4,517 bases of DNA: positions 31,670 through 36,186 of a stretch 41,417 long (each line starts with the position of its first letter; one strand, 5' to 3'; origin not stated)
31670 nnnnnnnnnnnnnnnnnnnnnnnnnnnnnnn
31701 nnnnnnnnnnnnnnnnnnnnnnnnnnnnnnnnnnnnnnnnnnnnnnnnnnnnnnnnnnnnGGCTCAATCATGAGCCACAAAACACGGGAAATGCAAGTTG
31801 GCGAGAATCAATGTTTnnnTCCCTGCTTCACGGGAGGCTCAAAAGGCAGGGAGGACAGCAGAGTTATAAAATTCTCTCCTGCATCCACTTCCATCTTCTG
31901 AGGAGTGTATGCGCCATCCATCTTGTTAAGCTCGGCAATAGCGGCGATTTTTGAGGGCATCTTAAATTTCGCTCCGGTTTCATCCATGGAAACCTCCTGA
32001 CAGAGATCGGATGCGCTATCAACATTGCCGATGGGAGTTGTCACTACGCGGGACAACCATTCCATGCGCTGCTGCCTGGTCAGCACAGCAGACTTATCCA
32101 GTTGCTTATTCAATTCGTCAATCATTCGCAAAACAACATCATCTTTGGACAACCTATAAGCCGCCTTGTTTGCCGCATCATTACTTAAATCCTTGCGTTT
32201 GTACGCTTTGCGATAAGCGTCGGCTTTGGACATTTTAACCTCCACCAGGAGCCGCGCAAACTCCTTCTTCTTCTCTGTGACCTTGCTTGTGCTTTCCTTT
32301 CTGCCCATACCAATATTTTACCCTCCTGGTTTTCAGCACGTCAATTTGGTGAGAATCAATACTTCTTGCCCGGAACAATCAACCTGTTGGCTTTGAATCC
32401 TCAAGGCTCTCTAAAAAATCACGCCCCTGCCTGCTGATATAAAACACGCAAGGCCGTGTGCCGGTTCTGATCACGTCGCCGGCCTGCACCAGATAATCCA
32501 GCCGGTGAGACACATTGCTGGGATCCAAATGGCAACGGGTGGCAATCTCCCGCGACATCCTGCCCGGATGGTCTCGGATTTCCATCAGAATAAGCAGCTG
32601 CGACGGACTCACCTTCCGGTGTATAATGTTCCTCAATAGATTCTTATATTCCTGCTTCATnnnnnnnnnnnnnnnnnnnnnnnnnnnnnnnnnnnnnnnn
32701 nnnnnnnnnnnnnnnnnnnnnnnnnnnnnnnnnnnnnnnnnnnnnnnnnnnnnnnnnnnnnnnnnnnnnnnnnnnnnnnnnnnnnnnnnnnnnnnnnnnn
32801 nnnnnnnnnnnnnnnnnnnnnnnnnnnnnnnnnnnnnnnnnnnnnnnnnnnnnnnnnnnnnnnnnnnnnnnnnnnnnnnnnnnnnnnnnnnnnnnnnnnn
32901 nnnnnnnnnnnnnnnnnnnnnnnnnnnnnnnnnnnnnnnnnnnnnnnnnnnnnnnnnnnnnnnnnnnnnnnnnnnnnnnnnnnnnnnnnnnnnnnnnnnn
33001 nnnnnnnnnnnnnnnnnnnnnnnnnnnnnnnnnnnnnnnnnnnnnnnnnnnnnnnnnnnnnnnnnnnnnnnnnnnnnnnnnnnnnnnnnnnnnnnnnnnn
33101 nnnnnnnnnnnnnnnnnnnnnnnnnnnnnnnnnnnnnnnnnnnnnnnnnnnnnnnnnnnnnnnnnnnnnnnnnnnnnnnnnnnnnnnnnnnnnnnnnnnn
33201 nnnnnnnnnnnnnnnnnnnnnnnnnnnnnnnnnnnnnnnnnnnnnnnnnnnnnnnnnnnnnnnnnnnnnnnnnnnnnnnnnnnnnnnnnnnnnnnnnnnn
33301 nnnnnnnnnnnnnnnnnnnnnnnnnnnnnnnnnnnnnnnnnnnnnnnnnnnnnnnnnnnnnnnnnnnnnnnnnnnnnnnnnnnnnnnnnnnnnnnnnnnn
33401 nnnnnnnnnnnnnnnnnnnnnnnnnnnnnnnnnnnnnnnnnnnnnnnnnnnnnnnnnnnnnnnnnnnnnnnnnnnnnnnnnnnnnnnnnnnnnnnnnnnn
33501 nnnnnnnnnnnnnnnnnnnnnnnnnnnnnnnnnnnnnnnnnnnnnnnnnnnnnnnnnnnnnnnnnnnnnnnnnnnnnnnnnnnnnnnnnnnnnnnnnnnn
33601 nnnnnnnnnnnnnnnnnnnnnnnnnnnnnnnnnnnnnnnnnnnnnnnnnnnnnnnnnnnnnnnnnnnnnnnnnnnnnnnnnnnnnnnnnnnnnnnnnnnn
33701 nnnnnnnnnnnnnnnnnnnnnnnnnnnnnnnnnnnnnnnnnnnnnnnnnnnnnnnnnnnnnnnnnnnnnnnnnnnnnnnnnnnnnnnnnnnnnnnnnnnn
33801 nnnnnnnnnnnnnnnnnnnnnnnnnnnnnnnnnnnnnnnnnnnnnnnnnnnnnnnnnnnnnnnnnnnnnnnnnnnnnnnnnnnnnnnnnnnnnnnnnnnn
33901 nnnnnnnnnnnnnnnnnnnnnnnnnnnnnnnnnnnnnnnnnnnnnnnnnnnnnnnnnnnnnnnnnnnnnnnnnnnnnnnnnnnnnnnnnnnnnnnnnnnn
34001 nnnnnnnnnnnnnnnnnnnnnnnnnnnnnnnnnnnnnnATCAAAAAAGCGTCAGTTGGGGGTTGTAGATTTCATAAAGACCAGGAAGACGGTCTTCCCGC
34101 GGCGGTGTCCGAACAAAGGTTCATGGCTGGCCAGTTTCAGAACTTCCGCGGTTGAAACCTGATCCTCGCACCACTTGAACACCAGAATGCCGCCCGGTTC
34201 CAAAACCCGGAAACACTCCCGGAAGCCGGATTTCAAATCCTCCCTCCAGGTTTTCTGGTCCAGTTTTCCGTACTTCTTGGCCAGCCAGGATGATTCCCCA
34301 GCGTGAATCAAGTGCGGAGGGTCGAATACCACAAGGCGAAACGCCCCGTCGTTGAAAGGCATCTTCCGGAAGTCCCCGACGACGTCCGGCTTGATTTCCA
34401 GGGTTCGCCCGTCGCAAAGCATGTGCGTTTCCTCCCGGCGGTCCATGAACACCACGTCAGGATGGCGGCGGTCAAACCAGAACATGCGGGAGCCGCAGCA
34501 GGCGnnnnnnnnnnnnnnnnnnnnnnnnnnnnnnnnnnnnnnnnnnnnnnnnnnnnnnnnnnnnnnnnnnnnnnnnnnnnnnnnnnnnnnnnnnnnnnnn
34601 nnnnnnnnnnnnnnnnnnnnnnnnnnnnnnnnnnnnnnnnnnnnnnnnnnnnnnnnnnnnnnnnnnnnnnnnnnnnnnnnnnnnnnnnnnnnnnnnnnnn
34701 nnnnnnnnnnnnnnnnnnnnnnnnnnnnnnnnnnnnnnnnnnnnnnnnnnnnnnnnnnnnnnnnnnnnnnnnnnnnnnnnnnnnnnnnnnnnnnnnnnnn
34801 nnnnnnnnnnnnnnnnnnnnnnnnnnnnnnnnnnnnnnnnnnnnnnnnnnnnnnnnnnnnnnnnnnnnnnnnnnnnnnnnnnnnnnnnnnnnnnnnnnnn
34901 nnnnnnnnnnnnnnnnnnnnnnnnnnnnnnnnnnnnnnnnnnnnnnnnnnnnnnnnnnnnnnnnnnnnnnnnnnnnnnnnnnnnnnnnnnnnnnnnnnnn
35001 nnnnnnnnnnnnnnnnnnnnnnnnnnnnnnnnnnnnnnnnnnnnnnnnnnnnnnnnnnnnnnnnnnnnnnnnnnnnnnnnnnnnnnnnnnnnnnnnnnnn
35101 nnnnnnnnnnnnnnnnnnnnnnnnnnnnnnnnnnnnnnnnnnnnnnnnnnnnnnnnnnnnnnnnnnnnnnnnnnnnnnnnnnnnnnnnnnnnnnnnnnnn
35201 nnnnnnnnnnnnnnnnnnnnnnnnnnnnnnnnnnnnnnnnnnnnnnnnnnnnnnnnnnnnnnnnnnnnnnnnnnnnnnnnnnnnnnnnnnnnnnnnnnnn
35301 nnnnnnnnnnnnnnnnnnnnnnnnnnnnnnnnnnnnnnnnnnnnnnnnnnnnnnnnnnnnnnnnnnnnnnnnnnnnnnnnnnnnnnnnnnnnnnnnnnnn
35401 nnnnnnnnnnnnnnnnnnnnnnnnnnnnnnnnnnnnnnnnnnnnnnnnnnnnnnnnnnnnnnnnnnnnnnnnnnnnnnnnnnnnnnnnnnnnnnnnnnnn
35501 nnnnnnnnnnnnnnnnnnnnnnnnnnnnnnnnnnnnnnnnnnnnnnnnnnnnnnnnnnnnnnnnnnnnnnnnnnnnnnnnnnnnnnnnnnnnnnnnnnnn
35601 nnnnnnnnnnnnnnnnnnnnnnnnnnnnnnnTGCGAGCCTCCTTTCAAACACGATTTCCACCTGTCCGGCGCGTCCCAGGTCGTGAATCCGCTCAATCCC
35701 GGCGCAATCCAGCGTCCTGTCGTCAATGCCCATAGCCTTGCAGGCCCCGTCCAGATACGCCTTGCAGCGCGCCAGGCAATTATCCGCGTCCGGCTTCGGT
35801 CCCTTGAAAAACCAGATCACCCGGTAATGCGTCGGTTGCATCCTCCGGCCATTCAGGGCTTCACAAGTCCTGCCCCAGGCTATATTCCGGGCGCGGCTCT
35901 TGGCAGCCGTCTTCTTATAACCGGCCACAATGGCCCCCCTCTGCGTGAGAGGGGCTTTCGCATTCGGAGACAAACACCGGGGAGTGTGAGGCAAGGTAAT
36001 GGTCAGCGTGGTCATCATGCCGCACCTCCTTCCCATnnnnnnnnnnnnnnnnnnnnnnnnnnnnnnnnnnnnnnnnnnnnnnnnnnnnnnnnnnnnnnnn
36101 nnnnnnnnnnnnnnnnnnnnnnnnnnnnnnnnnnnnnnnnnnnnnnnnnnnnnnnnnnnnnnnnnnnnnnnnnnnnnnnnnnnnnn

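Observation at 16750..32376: Five copies of a conserved ~33-bp element at fixed distance upstream of late genes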

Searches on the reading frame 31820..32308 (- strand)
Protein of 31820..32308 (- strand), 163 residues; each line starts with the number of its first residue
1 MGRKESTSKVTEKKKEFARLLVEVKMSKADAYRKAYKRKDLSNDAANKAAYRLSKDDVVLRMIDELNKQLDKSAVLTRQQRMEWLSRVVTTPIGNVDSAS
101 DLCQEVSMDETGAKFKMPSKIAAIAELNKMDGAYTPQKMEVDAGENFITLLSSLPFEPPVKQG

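Call 13: search_protein_families(library=pfam, max_evalue=0.01, proteins=[window:31820-32308:-])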
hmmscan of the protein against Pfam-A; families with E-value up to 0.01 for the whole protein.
window:31820-32308:- (163 aa): 1 family
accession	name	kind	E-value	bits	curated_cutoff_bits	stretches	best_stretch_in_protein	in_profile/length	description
PF03592.21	Terminase_2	-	0.00055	21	26.1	1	11-132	2-129/141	Terminase small subunit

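Call 16: search_protein_families(library=phrogs, max_evalue=0.001, proteins=[window:31820-32308:-])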
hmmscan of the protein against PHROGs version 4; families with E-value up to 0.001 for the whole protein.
window:31820-32308:- (163 aa): 4 families
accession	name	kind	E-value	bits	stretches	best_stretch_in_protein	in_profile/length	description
phrog_51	-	head and packaging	4.7e-17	63.6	1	4-144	83-225/261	terminase small subunit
phrog_1595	-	head and packaging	2.8e-07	31.8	1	8-94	2-91/164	terminase small subunit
phrog_2606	-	head and packaging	5.6e-05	23.6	0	28-79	106-154/310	terminase small subunit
phrog_5334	-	head and packaging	0.00013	23.2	1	6-112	13-118/162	terminase small subunit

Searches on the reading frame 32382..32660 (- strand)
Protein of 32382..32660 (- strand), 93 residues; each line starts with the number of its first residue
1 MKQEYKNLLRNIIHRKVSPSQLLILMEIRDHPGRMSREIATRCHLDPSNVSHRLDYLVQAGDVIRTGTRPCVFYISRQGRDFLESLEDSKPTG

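Call 13: search_protein_families(library=pfam, max_evalue=0.01, proteins=[window:32382-32660:-])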
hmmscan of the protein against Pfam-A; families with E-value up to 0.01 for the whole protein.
window:32382-32660:- (93 aa): 6 families
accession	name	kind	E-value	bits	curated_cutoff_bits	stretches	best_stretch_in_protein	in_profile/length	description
PF12802.13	MarR_2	-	5.5e-08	33.3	27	1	17-66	3-53/61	MarR family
PF01047.28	MarR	-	2.2e-07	31.1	24.6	1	18-65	2-49/59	MarR family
PF13412.12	HTH_24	-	0.00022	21.2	21.9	1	20-61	4-45/48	Winged helix-turn-helix DNA-binding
PF01022.26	HTH_5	-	0.00043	20.5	22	1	18-61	1-43/47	Bacterial regulatory protein, arsR family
PF12840.13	HTH_20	-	0.00094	19.5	27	1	19-61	4-46/51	Helix-turn-helix domain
PF25212.1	HVO_A0114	-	0.003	17.8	27.6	1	14-63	17-66/84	HVO_A0114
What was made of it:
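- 32379..32660 (-): 93-aa MarR-fold winged-helix protein, the last gene of the early/replication operon. Candidate activator that binds the box. Pfam MarR_2, 5.5e-8, above its cut-off (call 13).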

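Call 16: search_protein_families(library=phrogs, max_evalue=0.001, proteins=[window:32382-32660:-])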
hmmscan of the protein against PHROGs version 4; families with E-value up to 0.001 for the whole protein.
window:32382-32660:- (93 aa): 2 families
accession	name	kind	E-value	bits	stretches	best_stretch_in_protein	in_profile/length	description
phrog_1687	-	transcription regulation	1.9e-05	25.7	1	24-79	71-128/162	MarR family transcrition regulator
phrog_1123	-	unknown function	0.00032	21.5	1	18-71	30-84/112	-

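Call 40: find_related_loci(query=window:32382-32660:-, collection=viral_contigs, flank=3000)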
Query window:32382-32660:- (93 aa) in viral_contigs; peptide patterns used: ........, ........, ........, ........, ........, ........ (x = any residue, [..] = any of these).
135 stretches matched a pattern; 59 encode a relative of the query (tblastn E <= 1e-3); 59 distinct loci.
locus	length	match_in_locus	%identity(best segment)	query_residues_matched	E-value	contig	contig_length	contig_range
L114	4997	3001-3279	100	1-93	7e-61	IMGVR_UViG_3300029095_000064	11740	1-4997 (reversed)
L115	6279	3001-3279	100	1-93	7e-61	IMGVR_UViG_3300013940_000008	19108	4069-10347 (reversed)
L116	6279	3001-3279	100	1-93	7e-61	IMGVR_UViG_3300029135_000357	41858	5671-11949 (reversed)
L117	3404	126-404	100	1-93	7e-61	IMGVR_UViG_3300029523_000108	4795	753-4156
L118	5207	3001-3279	100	1-93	7e-61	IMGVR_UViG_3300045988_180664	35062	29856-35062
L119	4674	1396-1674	100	1-93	7e-61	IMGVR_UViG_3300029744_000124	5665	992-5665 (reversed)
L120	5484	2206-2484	100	1-93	7e-61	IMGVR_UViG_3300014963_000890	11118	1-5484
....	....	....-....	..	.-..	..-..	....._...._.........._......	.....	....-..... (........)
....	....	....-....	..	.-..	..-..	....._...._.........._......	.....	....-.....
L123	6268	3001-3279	99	1-93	2e-60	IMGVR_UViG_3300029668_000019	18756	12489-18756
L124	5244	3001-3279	99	1-93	3e-60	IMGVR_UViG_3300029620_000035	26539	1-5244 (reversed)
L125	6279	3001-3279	99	1-93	1e-59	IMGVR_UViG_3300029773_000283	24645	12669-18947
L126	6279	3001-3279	99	1-93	1e-59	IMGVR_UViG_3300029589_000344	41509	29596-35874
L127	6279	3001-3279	99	1-93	1e-59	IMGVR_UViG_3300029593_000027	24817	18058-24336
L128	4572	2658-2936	99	1-93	1e-59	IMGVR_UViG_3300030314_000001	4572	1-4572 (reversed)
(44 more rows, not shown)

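Call 46: find_homologous_proteins(query=window:32382-32660:-, max_evalue=0.001)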
Query window:32382-32660:- (93 aa): 22 proteins with E <= 0.001 among 22 candidates.
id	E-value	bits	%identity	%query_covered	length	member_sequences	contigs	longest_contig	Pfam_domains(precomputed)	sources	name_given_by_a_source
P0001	1.2e-52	193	96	100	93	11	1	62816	PF01047.29,PF12802.14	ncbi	-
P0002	5.3e-51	188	96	97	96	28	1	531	PF01047.29,PF12802.14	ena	-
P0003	1.3e-48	181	94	95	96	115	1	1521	PF01047.29,PF12802.14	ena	-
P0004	1.4e-47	177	88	100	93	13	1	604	PF01047.29,PF12802.14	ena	-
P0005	1.5e-45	171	99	86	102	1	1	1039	PF01047.29,PF12802.14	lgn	-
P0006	4.1e-45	169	84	100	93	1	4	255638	PF01047.29,PF13412.13,PF01022.27,PF12802.14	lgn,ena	-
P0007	5.1e-43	163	86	95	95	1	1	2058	PF01047.29,PF13412.13,PF12802.14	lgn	-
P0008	1.1e-42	162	78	100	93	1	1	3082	PF01047.29,PF12840.14,PF13412.13,PF01022.27,PF12802.14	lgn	-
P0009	1.7e-42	161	83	96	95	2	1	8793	PF01047.29,PF12802.14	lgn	-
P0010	2.0e-42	161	85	91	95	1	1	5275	PF01047.29,PF12802.14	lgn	-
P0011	1.2e-41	158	87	90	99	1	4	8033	-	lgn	-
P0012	6.8e-41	156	89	88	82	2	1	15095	PF01047.29,PF12802.14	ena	-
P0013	8.9e-41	156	79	92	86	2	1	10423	PF01047.29,PF13412.13,PF12802.14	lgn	-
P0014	3.2e-40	154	76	100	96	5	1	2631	PF01047.29,PF13412.13,PF01022.27,PF12802.14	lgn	-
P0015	1.2e-39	152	78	96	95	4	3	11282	PF12802.14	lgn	-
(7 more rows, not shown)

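Call 49: search_solved_structures(query=A1, max_evalue=1)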
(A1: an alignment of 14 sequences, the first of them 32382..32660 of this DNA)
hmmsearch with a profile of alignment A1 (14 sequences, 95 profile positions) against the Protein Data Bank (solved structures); distinct sequences matched with E-value up to 1: 15.
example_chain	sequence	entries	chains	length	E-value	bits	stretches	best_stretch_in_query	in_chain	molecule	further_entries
1s3j_A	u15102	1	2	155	0.00071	22.6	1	8-68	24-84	YusO protein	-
2lkp_A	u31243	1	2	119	0.041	17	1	19-75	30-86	HTH-type transcriptional regulator NmtR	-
2ply_A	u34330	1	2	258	0.055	16.6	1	39-70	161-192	Selenocysteine-specific elongation factor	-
1lva_A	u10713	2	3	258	0.062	16.4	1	39-70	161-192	Selenocysteine-specific elongation factor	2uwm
1wsu_A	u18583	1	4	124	0.08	16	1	39-71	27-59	Selenocysteine-specific elongation factor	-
3bpv_A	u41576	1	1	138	0.26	14.4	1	14-85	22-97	Transcriptional regulator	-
3bpx_A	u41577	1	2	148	0.3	14.2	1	14-85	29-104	Transcriptional regulator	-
6c28_A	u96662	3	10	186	0.33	14.1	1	9-86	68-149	Transcriptional regulator, MarR family | CouR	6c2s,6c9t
4ggg_A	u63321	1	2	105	0.65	13.1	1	28-70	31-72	Repressor protein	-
2fa5_A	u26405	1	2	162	0.67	13.1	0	32-88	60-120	transcriptional regulator marR/emrR family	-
4k2e_A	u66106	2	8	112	0.77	12.9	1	2-78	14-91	Transcriptional activator HlyU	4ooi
7fby_A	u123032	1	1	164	0.93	12.6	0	32-69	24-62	Transcriptional regulatory protein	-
2pex_A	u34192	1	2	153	0.94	12.6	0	21-70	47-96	Transcriptional regulator OhrR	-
1lj9_A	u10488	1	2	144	0.97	12.6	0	21-69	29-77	transcriptional regulator SlyA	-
2pfb_A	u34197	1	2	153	0.99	12.5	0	21-70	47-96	Transcriptional regulator OhrR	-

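Call 51: predict_structure(alignment_id=A1)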
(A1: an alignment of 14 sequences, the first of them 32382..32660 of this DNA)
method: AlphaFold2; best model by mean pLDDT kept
length: 93 residues; sequences in the alignment: 14
mean_pLDDT: 86.2   pTM: 0.74
mean pLDDT of the five models: 86.2, 84.0, 83.8, 82.8, 75.5
residues with pLDDT >= 90: 59; 70-90: 19; 50-70: 14; < 50: 1
segments of 3 or more residues with pLDDT < 50: none
pLDDT, mean of each block of 10 residues (from residue 1): 66 78 95 95 94 94 91 95 79 50
secondary structure, 60 per line:
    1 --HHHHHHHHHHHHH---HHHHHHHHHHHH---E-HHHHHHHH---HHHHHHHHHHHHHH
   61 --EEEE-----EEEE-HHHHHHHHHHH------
elements in order: H3-15 H19-30 H36-43 H47-60 E63-66 E72-75 H77-87

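Call 54: fold_search(model_id=the predicted structure, library=pdb)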
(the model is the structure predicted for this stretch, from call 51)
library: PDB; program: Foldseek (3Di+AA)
matches with E <= 10: 1957; with E <= 0.001: 70
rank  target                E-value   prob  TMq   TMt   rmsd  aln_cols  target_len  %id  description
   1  1s3j_B                5.3e-05  1.00  0.79  0.54   3.1        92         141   24  X-ray crystal structure of YusO protein from Bacillus subtilis (released 2004-04-13)
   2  3bj6_B                6.4e-05  1.00  0.76  0.48   6.3       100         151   19  Crystal structure of MarR family transcription regulator SP03579 (released 2007-12-18)
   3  2a61_A                7.3e-05  1.00  0.79  0.53   3.0        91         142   19  The crystal structure of transcriptional regulator Tm0710 from Thermotoga maritima (released 2005-07-19)
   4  2qww_C                8.9e-05  1.00  0.77  0.53   1.8        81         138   18  Crystal structure of multiple antibiotic-resistance repressor (MarR) (YP_013417.1) from Listeria monocytogenes 4b F236 (released 2007-08-21)
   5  2a61_B                8.9e-05  1.00  0.77  0.54   3.1        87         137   20  The crystal structure of transcriptional regulator Tm0710 from Thermotoga maritima (released 2005-07-19)
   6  3bj6_A                8.9e-05  1.00  0.76  0.48   6.3       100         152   19  Crystal structure of MarR family transcription regulator SP03579 (released 2007-12-18)
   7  3oop                  8.9e-05  1.00  0.71  0.49   4.4        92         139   24  The structure of a protein with unknown function from Listeria innocua Clip11262 (released 2010-09-22)
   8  3bpx_B                9.5e-05  1.00  0.73  0.51   2.4        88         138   24  Crystal Structure of MarR (released 2008-05-20)
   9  2qww_E                1.0e-04  1.00  0.78  0.52   2.1        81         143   18  Crystal structure of multiple antibiotic-resistance repressor (MarR) (YP_013417.1) from Listeria monocytogenes 4b F236 (released 2007-08-21)
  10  3bpv                  1.1e-04  1.00  0.77  0.54   1.9        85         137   22  Crystal Structure of MarR (released 2008-05-20)
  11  2nyx_B                1.5e-04  1.00  0.79  0.51   2.5        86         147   21  Crystal structure of RV1404 from Mycobacterium tuberculosis (released 2006-12-05)
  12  2qww_F                1.7e-04  1.00  0.76  0.52   2.1        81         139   18  Crystal structure of multiple antibiotic-resistance repressor (MarR) (YP_013417.1) from Listeria monocytogenes 4b F236 (released 2007-08-21)
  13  4fht_B                1.8e-04  1.00  0.76  0.51   4.7        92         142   17  Crystal Structure of the PcaV transcriptional regulator from Streptomyces coelicolor in complex with its natural ligan (released 2013-04-24)
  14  3bpx_A                2.2e-04  1.00  0.72  0.48   2.5        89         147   24  Crystal Structure of MarR (released 2008-05-20)
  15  1sfx_A                2.2e-04  1.00  0.64  0.55   8.2       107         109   20  X-ray crystal structure of putative HTH transcription regulator from Archaeoglobus fulgidus (released 2004-08-03)
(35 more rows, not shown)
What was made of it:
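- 32379..32660 (-): AlphaFold2 pLDDT 86, and the top Foldseek hits are MarR-family proteins (calls 51, 54).
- On Mor/C, Ogr/Delta and RinA/ArpU activator protein families: Its structural neighbours are MarR proteins (call 54).
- On MarR family (for the 93-aa protein): Foldseek gives probability 1.0 and query TM-score 0.76-0.79 to YusO, TM0710 and MarR (call 54).
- It has a MarR fold (calls 13, 51, 54).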

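Call 64: find_homologous_proteins(query=A1, max_evalue=0.001)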
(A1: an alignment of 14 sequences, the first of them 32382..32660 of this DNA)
Query A1 (14 sequences) (93 aa, profile of the alignment): 23 proteins with E <= 0.001 among 6278 candidates.
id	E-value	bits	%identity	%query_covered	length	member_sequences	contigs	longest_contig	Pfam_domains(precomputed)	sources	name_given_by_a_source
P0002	1.3e-52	193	96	97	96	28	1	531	PF01047.29,PF12802.14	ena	-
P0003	9.9e-52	191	94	95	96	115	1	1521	PF01047.29,PF12802.14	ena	-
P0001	1.6e-51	190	96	100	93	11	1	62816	PF01047.29,PF12802.14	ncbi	-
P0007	2.6e-51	189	86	95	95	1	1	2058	PF01047.29,PF13412.13,PF12802.14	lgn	-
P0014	8.5e-51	188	76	100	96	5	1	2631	PF01047.29,PF13412.13,PF01022.27,PF12802.14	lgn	-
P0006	1.6e-50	187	84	100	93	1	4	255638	PF01047.29,PF13412.13,PF01022.27,PF12802.14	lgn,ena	-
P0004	3.4e-50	186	88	100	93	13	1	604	PF01047.29,PF12802.14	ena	-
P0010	4.3e-50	185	85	91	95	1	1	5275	PF01047.29,PF12802.14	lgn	-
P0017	5.6e-50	185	73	95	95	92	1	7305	PF01047.29,PF13412.13,PF12802.14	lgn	-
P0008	6.8e-50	185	78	100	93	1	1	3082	PF01047.29,PF12840.14,PF13412.13,PF01022.27,PF12802.14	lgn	-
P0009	3.3e-49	182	83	96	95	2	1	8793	PF01047.29,PF12802.14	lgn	-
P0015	8.7e-49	181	78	96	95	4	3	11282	PF12802.14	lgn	-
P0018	8.5e-48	178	69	94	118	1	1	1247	PF01047.29,PF12802.14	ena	-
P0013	1.2e-47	177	79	92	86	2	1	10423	PF01047.29,PF13412.13,PF12802.14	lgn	-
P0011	2.5e-47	176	87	90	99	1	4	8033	-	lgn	-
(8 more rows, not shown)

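Call 65: find_encoding_contigs(protein=P0015, flank=10000, max_places=3)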
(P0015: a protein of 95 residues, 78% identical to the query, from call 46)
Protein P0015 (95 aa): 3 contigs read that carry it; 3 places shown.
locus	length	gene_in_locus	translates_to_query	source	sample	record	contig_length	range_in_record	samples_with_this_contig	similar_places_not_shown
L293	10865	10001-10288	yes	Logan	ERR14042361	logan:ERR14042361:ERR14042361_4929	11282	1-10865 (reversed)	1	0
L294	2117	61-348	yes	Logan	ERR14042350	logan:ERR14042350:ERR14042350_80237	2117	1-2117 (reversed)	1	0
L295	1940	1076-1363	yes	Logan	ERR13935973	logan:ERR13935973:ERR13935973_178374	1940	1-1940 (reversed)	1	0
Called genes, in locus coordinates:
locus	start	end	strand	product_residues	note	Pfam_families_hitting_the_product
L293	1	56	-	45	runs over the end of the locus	-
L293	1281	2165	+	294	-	PF02498:Bro-N, PF03374:ANT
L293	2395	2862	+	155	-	-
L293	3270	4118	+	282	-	PF09669:Phage_pRha, PF03374:ANT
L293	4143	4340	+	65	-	-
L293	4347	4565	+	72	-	-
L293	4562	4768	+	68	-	-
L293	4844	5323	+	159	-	-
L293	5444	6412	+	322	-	-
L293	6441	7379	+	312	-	PF12705:PDDEXK_1, PF12684:DUF3799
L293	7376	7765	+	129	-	-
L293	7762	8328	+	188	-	-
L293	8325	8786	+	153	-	PF00145:DNA_methylase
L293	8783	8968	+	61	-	-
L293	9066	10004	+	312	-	-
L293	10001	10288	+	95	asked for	PF12802:MarR_2 (weak)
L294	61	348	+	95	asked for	PF12802:MarR_2 (weak)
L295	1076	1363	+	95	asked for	PF12802:MarR_2 (weak)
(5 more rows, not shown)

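Call 66: find_encoding_contigs(protein=P0009, flank=10000, max_places=3)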
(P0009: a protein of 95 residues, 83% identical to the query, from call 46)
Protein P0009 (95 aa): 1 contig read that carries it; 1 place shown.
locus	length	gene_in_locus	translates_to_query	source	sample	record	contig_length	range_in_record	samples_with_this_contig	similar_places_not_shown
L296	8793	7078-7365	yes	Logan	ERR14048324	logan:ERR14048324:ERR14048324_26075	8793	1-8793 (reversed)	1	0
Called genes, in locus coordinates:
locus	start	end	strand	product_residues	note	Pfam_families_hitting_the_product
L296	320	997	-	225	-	-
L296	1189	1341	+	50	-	-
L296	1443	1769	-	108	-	-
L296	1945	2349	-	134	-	PF19807:DUF6290 (faint)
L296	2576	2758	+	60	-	-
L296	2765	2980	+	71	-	-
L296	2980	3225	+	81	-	-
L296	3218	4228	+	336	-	-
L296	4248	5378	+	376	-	PF10926:DUF2800, PF12705:PDDEXK_1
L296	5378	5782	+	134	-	-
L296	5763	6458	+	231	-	-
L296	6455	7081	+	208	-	PF00308:Bac_DnaA (weak)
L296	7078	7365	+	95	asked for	PF12802:MarR_2 (weak), PF01047:MarR (weak)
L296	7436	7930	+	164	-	-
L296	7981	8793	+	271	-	?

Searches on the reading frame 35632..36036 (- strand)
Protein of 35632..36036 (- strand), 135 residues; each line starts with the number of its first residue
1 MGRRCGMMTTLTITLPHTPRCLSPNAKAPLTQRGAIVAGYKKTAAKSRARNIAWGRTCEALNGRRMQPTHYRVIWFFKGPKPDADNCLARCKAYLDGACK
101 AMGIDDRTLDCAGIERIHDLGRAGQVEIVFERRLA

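Call 13: search_protein_families(library=pfam, max_evalue=0.01, proteins=[window:35632-36036:-])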
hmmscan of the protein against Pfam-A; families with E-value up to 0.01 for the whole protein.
window:35632-36036:- (135 aa): 0 families

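Call 16: search_protein_families(library=phrogs, max_evalue=0.001, proteins=[window:35632-36036:-])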
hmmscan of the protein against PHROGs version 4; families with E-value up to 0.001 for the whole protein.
window:35632-36036:- (135 aa): 1 family
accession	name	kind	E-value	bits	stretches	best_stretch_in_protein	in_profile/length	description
phrog_34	-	DNA, RNA and nucleotide metabolism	1.8e-06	28.8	1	5-131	67-192/259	RusA-like Holliday junction resolvase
